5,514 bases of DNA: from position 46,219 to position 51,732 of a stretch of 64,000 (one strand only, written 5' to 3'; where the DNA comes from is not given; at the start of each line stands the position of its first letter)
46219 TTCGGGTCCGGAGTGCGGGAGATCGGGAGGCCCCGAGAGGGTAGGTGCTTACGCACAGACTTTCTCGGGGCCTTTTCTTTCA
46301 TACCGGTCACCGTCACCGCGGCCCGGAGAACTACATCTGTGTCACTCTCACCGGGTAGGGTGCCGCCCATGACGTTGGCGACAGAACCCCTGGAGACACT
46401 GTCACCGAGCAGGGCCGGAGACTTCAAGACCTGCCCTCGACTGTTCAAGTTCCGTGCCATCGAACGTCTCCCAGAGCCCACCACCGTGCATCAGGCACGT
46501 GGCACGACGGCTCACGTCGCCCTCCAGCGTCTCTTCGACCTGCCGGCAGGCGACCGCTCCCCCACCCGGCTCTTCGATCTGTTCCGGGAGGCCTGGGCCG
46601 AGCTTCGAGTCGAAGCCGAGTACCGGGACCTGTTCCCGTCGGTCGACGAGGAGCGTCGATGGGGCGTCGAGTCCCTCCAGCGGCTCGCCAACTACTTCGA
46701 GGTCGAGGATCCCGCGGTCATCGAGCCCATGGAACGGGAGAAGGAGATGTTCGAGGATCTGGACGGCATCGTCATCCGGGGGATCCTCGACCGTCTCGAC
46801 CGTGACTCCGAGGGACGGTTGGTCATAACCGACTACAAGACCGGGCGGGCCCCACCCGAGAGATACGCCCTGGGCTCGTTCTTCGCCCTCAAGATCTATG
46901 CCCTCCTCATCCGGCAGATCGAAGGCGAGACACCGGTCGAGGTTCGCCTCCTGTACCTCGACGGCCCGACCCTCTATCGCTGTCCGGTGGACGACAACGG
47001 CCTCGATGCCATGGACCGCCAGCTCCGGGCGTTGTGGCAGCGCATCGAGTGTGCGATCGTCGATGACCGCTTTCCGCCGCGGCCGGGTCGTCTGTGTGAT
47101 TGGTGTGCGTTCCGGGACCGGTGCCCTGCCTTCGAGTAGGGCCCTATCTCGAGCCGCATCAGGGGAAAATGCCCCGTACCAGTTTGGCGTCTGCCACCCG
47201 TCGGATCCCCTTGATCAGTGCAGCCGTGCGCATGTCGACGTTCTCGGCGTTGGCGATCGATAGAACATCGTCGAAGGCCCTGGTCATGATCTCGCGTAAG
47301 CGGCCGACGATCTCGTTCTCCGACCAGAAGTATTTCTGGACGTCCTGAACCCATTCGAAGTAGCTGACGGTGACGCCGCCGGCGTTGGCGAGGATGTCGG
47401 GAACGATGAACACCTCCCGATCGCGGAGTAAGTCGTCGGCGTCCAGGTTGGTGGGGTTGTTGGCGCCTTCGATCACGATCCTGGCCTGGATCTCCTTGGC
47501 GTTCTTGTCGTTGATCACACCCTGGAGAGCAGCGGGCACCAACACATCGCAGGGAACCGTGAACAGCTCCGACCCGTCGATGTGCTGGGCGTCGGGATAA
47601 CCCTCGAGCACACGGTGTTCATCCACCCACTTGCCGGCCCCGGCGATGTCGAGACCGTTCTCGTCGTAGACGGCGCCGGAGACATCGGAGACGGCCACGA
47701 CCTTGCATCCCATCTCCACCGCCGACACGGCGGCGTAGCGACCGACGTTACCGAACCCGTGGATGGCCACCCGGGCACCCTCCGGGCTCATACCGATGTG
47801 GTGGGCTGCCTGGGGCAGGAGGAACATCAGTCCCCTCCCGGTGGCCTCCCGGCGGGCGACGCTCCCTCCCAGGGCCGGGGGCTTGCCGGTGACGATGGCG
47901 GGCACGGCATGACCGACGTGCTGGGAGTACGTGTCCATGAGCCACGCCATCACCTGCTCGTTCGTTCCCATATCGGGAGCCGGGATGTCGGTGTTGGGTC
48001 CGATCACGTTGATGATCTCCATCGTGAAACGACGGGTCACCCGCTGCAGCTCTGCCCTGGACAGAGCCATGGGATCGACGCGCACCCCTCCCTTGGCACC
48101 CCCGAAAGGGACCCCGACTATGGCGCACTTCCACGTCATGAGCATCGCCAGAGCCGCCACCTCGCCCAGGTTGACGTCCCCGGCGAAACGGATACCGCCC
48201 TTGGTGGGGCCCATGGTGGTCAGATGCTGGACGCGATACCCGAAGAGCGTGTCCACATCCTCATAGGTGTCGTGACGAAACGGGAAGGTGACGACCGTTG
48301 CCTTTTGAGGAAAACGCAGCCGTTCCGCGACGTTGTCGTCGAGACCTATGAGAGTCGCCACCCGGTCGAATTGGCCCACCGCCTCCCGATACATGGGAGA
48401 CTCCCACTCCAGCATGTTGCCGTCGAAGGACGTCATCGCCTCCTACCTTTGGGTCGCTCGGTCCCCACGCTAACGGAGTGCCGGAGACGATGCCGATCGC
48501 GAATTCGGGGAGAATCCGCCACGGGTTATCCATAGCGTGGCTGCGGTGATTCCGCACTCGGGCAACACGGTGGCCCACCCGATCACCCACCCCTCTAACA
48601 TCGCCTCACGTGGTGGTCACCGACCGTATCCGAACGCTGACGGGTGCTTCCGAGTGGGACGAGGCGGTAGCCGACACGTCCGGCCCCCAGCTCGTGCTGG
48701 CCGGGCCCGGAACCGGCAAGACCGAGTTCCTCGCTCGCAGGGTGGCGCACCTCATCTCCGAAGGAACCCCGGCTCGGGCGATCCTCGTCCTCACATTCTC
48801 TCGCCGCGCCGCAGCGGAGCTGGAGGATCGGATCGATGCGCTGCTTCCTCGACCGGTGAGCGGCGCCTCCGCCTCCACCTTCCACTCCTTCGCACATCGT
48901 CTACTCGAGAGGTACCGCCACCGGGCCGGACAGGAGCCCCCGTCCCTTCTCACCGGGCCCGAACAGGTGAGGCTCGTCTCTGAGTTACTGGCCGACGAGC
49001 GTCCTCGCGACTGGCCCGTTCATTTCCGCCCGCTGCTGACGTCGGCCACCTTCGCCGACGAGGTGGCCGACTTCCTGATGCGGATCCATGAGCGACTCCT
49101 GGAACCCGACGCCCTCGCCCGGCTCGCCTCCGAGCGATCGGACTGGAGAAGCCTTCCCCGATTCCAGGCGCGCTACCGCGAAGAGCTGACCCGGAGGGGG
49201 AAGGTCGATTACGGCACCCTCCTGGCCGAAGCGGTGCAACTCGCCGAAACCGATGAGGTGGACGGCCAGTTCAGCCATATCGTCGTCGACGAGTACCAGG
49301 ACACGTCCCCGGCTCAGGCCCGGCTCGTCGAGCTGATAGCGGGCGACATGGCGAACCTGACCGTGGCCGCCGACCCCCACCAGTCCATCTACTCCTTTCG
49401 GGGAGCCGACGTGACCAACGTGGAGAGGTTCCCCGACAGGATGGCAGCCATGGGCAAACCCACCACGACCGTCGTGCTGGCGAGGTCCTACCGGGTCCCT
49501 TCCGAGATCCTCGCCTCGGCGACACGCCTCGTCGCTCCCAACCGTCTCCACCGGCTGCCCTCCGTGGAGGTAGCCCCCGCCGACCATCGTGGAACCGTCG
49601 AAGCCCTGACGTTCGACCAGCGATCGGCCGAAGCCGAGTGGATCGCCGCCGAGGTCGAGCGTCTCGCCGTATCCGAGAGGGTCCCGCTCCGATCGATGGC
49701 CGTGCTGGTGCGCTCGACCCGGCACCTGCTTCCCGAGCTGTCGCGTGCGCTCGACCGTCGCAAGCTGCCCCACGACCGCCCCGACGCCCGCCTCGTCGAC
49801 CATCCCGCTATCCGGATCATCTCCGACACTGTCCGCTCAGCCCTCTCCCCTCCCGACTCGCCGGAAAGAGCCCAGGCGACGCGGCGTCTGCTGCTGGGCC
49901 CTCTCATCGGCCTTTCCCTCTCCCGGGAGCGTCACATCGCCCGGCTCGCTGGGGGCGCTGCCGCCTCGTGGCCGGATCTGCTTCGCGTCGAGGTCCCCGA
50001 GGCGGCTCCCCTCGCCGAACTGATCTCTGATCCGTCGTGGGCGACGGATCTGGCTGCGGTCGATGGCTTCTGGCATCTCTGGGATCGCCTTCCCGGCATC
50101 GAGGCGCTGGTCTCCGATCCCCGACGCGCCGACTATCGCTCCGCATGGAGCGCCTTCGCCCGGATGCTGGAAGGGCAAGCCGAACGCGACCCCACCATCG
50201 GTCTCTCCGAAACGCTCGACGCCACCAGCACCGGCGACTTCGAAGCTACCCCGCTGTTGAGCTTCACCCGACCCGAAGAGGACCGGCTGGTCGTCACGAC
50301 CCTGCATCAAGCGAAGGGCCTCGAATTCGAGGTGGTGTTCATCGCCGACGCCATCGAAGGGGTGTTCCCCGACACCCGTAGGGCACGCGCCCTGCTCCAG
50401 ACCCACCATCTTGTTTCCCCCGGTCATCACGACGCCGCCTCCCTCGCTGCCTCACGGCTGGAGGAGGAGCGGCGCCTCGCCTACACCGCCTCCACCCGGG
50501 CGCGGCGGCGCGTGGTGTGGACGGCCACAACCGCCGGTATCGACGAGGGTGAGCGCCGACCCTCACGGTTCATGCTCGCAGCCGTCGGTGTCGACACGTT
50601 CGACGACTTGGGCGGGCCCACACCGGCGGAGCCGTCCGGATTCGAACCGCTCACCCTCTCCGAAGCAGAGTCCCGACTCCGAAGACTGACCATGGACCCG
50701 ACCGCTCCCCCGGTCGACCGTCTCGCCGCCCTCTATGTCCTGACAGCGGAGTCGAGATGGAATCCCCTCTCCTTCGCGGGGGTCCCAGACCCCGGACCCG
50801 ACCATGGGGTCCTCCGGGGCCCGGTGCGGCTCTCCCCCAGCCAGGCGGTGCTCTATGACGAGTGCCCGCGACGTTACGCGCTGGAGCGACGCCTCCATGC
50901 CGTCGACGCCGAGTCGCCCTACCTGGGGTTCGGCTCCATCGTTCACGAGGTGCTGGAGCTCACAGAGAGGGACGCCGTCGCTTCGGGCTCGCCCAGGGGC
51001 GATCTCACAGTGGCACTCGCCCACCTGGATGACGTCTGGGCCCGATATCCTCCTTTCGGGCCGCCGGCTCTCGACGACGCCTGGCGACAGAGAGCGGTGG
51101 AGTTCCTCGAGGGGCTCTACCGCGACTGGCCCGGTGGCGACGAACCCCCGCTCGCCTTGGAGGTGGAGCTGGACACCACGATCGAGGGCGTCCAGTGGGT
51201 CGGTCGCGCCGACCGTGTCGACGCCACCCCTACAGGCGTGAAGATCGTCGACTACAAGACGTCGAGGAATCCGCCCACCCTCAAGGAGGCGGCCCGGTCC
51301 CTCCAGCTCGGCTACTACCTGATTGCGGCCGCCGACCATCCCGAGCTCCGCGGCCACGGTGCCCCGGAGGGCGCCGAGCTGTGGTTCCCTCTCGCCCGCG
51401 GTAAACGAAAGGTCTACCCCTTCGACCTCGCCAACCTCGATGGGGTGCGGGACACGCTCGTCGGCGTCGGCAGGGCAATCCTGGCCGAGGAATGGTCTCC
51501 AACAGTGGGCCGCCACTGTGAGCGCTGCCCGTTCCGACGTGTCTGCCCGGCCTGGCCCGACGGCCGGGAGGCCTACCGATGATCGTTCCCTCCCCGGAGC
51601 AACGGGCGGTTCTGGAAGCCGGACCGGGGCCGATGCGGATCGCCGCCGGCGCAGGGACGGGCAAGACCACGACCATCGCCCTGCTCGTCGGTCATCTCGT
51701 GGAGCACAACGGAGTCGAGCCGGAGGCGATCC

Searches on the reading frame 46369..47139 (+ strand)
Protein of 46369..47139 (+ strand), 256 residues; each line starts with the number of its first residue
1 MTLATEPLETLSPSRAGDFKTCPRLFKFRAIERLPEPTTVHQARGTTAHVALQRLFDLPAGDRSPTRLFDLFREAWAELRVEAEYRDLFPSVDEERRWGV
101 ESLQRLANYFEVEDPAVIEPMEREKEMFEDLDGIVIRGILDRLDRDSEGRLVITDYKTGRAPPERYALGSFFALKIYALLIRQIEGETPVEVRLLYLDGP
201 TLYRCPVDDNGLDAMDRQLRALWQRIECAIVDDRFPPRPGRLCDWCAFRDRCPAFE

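Call 10: search_protein_families(library=pfam, proteins=[window:46369-47139:+], max_evalue=0.01)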
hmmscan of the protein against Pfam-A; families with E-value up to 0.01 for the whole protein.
window:46369-47139:+ (256 aa): 1 family
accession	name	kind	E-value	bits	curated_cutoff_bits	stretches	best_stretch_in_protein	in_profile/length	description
PF12705.13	PDDEXK_1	-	2e-38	133.2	22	1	10-253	1-247/247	PD-(D/E)XK nuclease superfamily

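Call 13: find_homologous_proteins(query=window:46369-47139:+)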
Query window:46369-47139:+ (256 aa): 7461 proteins with E <= 0.001 among 8000 candidates; the best 120 are listed.
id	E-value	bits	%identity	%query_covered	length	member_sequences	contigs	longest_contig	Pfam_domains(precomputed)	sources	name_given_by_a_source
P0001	5.4e-170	582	100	100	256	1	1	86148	PF12705.14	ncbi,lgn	-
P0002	3.1e-142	491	83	100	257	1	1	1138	PF12705.14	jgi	jgi:putative RecB family exonuclease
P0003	3.6e-135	468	79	100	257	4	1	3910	PF12705.14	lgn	-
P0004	6.5e-132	457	79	100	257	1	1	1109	PF12705.14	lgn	-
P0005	1.1e-131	456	78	98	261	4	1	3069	PF12705.14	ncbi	-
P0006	1.8e-131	456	79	97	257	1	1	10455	PF12705.14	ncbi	ncbi:MAG: RecB family exonuclease [Actinomycetota bacterium]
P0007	9.0e-131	453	76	98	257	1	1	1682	PF12705.14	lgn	-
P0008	1.4e-130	453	78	100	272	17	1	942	PF12705.14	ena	-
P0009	7.8e-130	450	77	95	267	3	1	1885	PF12705.14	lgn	-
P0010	8.7e-130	450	77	98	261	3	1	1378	PF12705.14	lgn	-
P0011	2.4e-129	449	77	97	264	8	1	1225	PF12705.14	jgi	jgi:putative RecB family exonuclease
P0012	1.5e-128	446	77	97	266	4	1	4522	PF12705.14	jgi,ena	jgi:putative RecB family exonuclease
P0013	4.3e-128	445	75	100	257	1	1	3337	PF12705.14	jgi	jgi:putative RecB family exonuclease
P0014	5.7e-128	444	75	98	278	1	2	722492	PF12705.14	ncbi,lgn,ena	ncbi:MAG: PD-(D/E)XK nuclease family protein [Acidimicrobiia bacterium]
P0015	1.3e-127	443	76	97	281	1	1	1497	PF12705.14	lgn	-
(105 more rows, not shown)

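Call 16: find_related_loci(query=A1, collection=genome_contigs, flank=3000)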
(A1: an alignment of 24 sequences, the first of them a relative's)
Query A1 (256 aa) in genome_contigs; peptide patterns used: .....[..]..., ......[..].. (x = any residue, [..] = any of these).
599 stretches matched a pattern (row limit reached: there are more); 587 encode a relative of the query (tblastn E <= 1e-3); the best 80 are kept; 80 distinct loci.
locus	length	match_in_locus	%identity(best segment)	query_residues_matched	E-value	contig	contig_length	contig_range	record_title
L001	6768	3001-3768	78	1-255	3e-132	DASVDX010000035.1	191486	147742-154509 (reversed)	MAG TPA_asm: Acidimicrobiia bacterium isolate SMAG_U2045 k141_821438, whole genome shotgun sequence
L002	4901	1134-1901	77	1-255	8e-132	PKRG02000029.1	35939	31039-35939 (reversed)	MAG: Acidimicrobiia bacterium isolate ZC4RG17 NODE_784_length_35939_cov_28.462518, whole genome shotgun sequence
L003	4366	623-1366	72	8-255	2e-121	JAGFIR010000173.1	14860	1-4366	MAG: Acidimicrobiales bacterium isolate mag.2 k127_4685230, whole genome shotgun sequence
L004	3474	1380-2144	71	2-256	9e-124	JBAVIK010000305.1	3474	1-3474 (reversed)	MAG: Acidimicrobiia bacterium isolate MFD02594_ilm_asm_bin11 k127_13522, whole genome shotgun sequence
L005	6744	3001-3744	71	8-255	2e-120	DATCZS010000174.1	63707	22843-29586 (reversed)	MAG TPA_asm: Acidimicrobiia bacterium isolate SMAG_U76 k141_401987, whole genome shotgun sequence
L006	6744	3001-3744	71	8-255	1e-119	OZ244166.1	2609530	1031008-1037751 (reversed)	MAG: Acidimicrobiia bacterium isolate d3657b15-20e7-4375-8b11-4b40448e64b8 genome assembly, chromosome: 1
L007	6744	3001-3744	71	8-255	7e-119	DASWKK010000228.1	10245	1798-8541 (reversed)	MAG TPA_asm: Acidimicrobiia bacterium isolate SMAG_U2920 k141_2911006, whole genome shotgun sequence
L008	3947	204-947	72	8-255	7e-119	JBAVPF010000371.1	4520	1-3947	MAG: Acidimicrobiia bacterium isolate MFD02586_ilm_asm_bin11 k127_254725, whole genome shotgun sequence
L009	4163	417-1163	71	7-255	9e-118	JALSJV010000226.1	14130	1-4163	MAG: Acidimicrobiia bacterium isolate 354-166_metabat2_scaf2bin.111 354-166_scaffold_4287_c1, whole genome shotgun seque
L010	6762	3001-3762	68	2-255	6e-117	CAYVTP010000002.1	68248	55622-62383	MAG TPA_asm: uncultured Acidimicrobiaceae bacterium isolate SRP217488_co1_66 genome assembly, contig: NODE_102_length_68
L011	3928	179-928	69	7-256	1e-117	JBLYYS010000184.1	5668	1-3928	MAG: Acidimicrobiia bacterium isolate DBRS4.bin20 k97_256492, whole genome shotgun sequence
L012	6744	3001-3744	73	8-255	3e-117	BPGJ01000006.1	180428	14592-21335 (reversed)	MAG: Acidimicrobiia bacterium KatS3mg011 DNA, contig_18336, whole genome shotgun sequence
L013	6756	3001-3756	70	5-256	5e-117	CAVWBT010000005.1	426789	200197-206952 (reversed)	MAG: uncultured bacterium isolate MFD09779.bin.1.133 genome assembly, contig: contig_30721, whole genome shotgun sequenc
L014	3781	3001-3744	72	8-255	4e-117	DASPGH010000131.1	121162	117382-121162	MAG TPA_asm: Acidimicrobiia bacterium isolate SMAG_U16446 k141_579309, whole genome shotgun sequence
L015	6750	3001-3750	69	6-255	2e-116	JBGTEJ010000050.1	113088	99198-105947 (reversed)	MAG: Acidimicrobiia bacterium isolate JTS-RE164 k141_9508380, whole genome shotgun sequence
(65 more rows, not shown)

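Call 70: search_protein_families(library=pfam, proteins=[L014:926-1393:+, L010:2233-2673:+], max_evalue=0.001)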
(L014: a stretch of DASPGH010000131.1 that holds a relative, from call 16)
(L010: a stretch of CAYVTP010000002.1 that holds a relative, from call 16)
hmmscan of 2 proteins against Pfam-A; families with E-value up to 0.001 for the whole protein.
L014:926-1393:+ (155 aa): 1 family
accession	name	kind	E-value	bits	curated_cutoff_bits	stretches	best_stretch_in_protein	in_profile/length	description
PF05875.18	Ceramidase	-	2e-07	31.1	32.5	1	21-111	24-120/259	Ceramidase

L010:2233-2673:+ (146 aa): 1 family
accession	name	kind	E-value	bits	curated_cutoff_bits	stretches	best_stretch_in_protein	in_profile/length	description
PF04075.20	F420H2_quin_red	-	8.3e-55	184.9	22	1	14-142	1-129/130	F420H(2)-dependent quinone reductase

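Call 77: search_solved_structures(query=window:46369-47139:+, max_evalue=0.01)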
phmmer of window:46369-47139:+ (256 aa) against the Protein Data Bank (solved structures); distinct sequences matched with E-value up to 0.01: 5.
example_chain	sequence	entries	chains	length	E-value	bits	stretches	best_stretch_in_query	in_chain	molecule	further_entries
6ppu_A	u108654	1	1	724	1.8e-09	41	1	124-254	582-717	ATP-dependent DNA helicase (UvrD/REP)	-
7sjr_A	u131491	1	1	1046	3.6e-09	40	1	124-254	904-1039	DNA helicase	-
6ppj_A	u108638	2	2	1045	4.3e-08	36.5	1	124-254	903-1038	ATP-dependent DNA helicase (UvrD/REP)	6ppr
9np6_A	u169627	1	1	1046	4.3e-08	36.5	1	124-254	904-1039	DNA 3'-5' helicase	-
6ppu_B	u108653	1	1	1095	0.0027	20.8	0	43-194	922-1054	UvrD/REP helicase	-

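Call 78: search_protein_families(library=ncbifam, proteins=[window:46369-47139:+], max_evalue=0.00001)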
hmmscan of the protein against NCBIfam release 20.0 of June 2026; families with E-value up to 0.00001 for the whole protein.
window:46369-47139:+ (256 aa): 4 families
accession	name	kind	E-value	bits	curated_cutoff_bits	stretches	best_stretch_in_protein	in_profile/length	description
TIGR02786.1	addB_alphas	equivalog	8.1e-09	34.1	486.5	1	26-182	773-928/1024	double-strand break repair protein AddB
TIGR00372.1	cas4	equivalog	1.7e-06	28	65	0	124-253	56-179/180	CRISPR-associated protein Cas4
TIGR02784.1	addA_alphas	equivalog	2.2e-06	26.3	860.75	1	9-203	951-1136/1138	double-strand break repair helicase AddA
TIGR03623.1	TIGR03623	subfamily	6.7e-06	24.6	299.6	1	104-165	704-766/876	probable DNA repair protein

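Call 86: find_encoding_contigs(protein=window:46369-47139:+, flank=1500, max_places=3)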
Protein window:46369-47139:+ (256 aa): 5 contigs read that carry it; 3 places shown.
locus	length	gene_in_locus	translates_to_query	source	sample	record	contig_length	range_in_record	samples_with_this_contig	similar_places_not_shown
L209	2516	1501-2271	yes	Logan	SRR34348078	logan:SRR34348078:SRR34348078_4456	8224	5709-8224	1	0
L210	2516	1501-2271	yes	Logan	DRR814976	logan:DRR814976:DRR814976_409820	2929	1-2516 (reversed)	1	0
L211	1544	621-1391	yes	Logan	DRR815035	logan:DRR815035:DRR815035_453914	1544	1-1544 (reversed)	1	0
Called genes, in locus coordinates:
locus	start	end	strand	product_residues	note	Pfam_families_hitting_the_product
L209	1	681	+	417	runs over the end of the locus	PF05977:MFS_3, PF07690:MFS_1, PF00083:Sugar_tr (faint), PF07690:MFS_1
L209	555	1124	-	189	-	-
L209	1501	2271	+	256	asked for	PF12705:PDDEXK_1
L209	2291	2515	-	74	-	?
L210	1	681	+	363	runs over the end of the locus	?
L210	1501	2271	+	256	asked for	PF12705:PDDEXK_1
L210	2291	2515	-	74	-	?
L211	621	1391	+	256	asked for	PF12705:PDDEXK_1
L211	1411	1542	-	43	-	?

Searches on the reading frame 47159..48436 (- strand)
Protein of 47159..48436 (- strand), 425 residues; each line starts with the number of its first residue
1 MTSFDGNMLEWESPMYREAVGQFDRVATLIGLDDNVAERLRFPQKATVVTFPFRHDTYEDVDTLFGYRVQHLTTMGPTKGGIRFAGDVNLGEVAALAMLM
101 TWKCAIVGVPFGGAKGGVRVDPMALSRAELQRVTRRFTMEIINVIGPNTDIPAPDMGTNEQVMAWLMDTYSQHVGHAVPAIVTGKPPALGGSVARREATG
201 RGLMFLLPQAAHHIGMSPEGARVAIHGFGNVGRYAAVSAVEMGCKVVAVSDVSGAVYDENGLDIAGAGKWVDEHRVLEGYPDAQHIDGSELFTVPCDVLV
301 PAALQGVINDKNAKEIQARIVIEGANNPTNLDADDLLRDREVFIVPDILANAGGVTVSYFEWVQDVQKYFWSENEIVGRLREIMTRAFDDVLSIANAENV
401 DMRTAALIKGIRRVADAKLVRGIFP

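Call 10: search_protein_families(library=pfam, proteins=[window:47159-48436:-], max_evalue=0.01)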
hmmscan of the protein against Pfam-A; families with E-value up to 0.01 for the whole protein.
window:47159-48436:- (425 aa): 3 families
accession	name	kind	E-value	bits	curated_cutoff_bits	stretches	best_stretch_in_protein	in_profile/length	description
PF00208.27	ELFV_dehydrog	-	2.7e-78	263.5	23.4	1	190-422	1-241/241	Glutamate/Leucine/Phenylalanine/Valine dehydrogenase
PF02812.23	ELFV_dehydrog_N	-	2.3e-50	170.1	25.3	1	43-171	1-128/129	Glu/Leu/Phe/Val dehydrogenase, dimerisation domain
PF02826.25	2-Hacid_dh_C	-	0.00046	20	25.1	1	211-252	27-68/178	D-isomer specific 2-hydroxyacid dehydrogenase, NAD binding domain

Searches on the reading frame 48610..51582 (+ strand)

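Call 70: search_protein_families(library=pfam, proteins=[window:48610-51582:+], max_evalue=0.001)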
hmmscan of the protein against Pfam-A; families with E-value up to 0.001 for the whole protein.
window:48610-51582:+ (990 aa): 7 families
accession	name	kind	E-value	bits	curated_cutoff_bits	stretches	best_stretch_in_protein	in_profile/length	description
PF00580.27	UvrD-helicase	-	2.1e-56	192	23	1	17-276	6-268/271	UvrD/REP helicase N-terminal domain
PF12705.13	PDDEXK_1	-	2.3e-38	133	22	1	740-980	1-247/247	PD-(D/E)XK nuclease superfamily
PF13361.12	UvrD_C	-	2.1e-24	87.1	25.6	2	558-639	285-347/350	UvrD-like helicase C-terminal domain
PF13245.12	AAA_19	-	4.3e-20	72.7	25.1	1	19-264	4-134/134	AAA domain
PF13538.12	UvrD_C_2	-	6.6e-09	35.9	27.4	1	561-587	3-29/52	UvrD-like helicase C-terminal domain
PF13604.12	AAA_30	-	2e-05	24.9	27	1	19-99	13-81/191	AAA domain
PF01930.23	Cas_Cas4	-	0.00019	22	22.7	0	865-979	54-158/160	Domain of unknown function DUF83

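Call 78: search_protein_families(library=ncbifam, proteins=[window:48610-51582:+], max_evalue=0.00001)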
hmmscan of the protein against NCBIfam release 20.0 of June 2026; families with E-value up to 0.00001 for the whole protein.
window:48610-51582:+ (990 aa): 17 families
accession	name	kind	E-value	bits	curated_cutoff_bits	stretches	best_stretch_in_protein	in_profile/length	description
TIGR01073.1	pcrA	equivalog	2.8e-62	211.1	911.2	2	16-369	9-353/725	DNA helicase PcrA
NF008743.0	PRK11773.1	equivalog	2e-53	181.8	965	2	17-370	15-357/720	DNA helicase II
TIGR01075.1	uvrD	equivalog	1.6e-52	178.8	1144.45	2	17-370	10-352/715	DNA helicase II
TIGR01074.1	rep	equivalog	8.8e-51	172.9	951.45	2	17-388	7-368/668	DNA helicase Rep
NF008276.0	PRK11054.1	equivalog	6.6e-37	127.3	543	2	185-312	396-520/684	DNA helicase IV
NF008172.0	PRK10919.1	equivalog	1.7e-35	122.4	1168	1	17-368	8-350/673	DNA helicase Rep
TIGR02784.1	addA_alphas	equivalog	4.4e-32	111.4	860.75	2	176-309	338-494/1138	double-strand break repair helicase AddA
TIGR00609.1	recB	equivalog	6e-25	87.5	696.05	1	215-269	366-422/1175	exodeoxyribonuclease V subunit beta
TIGR02785.1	addA_Gpos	equivalog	6.1e-21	74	707.65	2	219-303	387-475/1234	helicase-exonuclease AddAB subunit AddA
NF010485.0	PRK13909.1-2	equivalog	1.7e-15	56.4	650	0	217-367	328-478/909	RecB-like helicase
NF008128.0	PRK10876.1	equivalog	4.4e-11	41.2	1697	1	215-325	372-482/1181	exodeoxyribonuclease V subunit beta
NF010487.0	PRK13909.1-4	equivalog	1.1e-10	40.4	759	0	31-75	11-55/924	RecB-like helicase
NF041254.1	motor_HelR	exception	3.4e-10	38.8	750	1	207-321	505-608/706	RNA polymerase recycling motor ATPase HelR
TIGR03623.1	TIGR03623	subfamily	9.8e-08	30.6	299.6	0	849-909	723-786/876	probable DNA repair protein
NF041464.1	HelD_BACSU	equivalog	1.8e-07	29.5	419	0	216-311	542-633/779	RNA polymerase recycling motor HelD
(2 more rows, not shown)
